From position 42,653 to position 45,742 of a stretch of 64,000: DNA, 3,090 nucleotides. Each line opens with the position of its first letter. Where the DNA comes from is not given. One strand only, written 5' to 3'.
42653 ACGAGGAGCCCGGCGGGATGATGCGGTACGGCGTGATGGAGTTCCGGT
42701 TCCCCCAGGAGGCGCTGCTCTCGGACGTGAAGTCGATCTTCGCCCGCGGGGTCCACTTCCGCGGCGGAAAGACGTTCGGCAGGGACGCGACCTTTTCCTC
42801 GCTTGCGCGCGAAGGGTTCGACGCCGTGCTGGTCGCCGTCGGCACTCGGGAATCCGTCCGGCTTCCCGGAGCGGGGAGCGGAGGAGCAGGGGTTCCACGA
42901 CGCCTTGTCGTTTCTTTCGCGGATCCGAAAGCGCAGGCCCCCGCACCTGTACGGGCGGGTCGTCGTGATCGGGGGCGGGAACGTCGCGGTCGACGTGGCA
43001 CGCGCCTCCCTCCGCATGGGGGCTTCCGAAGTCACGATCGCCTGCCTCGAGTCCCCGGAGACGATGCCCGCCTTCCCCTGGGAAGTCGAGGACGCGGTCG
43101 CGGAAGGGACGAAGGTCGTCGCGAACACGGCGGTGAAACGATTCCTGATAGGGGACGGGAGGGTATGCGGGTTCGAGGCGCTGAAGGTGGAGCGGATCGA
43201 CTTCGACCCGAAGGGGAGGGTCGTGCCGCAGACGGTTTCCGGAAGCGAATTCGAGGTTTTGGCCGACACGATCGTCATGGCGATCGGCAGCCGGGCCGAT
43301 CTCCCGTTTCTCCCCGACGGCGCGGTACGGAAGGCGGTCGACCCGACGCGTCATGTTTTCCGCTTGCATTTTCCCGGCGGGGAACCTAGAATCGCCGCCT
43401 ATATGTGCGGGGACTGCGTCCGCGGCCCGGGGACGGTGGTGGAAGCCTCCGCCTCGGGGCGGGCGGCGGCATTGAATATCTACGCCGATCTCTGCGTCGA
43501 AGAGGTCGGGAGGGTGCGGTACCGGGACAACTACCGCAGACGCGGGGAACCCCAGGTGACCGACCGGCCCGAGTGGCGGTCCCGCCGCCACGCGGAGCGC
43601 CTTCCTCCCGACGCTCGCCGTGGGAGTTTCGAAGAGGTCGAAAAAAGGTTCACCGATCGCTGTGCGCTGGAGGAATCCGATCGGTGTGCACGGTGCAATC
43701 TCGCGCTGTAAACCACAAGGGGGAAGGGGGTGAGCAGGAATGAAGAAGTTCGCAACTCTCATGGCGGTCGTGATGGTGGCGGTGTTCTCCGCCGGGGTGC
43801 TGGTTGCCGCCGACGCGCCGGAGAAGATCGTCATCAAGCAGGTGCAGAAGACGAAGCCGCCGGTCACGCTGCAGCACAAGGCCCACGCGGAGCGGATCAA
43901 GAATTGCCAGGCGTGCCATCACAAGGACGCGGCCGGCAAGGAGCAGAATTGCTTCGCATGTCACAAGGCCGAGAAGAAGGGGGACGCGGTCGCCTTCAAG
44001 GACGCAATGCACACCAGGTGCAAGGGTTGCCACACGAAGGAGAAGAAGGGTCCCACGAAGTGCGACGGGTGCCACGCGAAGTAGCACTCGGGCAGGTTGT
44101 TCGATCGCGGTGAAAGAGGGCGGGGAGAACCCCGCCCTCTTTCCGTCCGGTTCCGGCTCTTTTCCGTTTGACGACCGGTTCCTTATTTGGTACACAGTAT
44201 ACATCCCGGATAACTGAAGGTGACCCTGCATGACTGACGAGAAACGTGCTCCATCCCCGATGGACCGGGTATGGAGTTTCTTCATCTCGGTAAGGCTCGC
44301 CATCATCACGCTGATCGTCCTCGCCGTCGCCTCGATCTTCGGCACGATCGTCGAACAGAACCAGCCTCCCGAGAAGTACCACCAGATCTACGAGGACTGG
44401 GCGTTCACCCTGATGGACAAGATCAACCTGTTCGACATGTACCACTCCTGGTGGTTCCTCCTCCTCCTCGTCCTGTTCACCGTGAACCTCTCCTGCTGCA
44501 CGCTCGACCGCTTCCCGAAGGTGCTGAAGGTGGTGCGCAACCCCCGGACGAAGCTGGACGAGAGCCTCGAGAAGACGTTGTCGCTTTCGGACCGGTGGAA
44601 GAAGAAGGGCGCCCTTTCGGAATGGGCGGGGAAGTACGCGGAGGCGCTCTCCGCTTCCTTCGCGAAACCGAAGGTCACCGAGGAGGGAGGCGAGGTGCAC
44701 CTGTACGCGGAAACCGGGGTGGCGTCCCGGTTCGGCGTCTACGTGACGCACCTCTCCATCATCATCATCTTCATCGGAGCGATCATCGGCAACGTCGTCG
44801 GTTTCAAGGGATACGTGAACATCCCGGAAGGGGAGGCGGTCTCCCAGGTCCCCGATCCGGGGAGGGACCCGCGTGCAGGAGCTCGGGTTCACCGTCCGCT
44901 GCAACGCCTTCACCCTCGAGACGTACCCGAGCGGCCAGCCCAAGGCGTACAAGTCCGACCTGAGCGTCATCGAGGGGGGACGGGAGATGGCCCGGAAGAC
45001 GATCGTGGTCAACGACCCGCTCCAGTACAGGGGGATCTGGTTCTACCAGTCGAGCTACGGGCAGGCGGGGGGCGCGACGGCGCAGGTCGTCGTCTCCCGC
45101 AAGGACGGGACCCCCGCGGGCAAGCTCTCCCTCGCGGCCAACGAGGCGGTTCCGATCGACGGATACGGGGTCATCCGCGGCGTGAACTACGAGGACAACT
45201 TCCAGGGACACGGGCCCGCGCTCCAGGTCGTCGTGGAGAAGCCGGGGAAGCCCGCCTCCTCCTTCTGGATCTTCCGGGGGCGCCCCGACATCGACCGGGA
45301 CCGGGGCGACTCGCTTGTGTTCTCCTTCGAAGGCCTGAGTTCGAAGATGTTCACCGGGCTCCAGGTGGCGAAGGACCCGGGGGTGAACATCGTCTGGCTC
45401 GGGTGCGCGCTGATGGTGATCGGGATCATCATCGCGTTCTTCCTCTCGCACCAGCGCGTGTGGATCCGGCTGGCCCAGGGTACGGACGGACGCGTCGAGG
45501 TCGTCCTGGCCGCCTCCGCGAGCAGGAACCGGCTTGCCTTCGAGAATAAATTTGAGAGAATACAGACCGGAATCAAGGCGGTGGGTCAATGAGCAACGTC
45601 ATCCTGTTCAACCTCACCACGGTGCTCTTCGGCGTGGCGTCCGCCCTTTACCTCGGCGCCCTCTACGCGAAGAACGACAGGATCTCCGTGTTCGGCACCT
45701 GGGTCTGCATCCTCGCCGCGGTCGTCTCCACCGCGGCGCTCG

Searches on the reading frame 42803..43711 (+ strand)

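Call 38: search_protein_families(library=pfam, proteins=[window:42803-43711:+], max_evalue=0.001)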
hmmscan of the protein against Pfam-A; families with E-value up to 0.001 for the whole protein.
window:42803-43711:+ (302 aa): 1 family
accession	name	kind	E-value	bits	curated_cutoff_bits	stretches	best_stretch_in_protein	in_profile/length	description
PF07992.20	Pyr_redox_2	-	2.3e-12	47.4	26.1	1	25-113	118-208/291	Pyridine nucleotide-disulphide oxidoreductase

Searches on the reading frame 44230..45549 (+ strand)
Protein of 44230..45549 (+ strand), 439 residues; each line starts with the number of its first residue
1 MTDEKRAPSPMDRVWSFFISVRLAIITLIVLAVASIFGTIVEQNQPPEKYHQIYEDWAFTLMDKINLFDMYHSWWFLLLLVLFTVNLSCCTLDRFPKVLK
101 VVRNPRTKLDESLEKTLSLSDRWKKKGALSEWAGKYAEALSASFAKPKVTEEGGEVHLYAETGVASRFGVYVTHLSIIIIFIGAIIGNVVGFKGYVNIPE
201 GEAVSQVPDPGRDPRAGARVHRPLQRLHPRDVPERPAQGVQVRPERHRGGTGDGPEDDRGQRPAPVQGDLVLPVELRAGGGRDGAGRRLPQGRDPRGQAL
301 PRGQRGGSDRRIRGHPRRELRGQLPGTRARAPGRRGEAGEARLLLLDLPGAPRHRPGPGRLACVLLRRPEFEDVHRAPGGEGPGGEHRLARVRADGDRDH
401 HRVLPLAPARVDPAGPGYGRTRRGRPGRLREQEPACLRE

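Call 38: search_protein_families(library=pfam, proteins=[window:44230-45549:+], max_evalue=0.001)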
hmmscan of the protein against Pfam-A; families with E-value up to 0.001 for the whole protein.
window:44230-45549:+ (439 aa): 1 family
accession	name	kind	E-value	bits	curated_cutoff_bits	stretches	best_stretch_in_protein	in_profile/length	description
PF05140.19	ResB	-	2.2e-56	192.1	24.6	1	21-219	1-201/486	ResB-like family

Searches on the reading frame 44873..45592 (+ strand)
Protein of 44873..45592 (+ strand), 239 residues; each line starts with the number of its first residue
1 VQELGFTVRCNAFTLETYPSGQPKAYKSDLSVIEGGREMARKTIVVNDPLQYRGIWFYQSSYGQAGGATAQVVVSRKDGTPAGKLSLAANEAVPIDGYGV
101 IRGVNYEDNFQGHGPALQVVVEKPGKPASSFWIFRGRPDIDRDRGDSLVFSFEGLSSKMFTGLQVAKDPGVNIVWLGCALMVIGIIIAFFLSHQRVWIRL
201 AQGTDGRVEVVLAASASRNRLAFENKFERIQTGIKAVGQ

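Call 38: search_protein_families(library=pfam, proteins=[window:44873-45592:+], max_evalue=0.001)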
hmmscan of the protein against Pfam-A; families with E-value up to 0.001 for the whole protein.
window:44873-45592:+ (239 aa): 1 family
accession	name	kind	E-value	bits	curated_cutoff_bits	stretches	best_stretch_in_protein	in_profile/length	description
PF05140.19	ResB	-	3e-48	165.3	24.6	2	143-228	402-486/486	ResB-like family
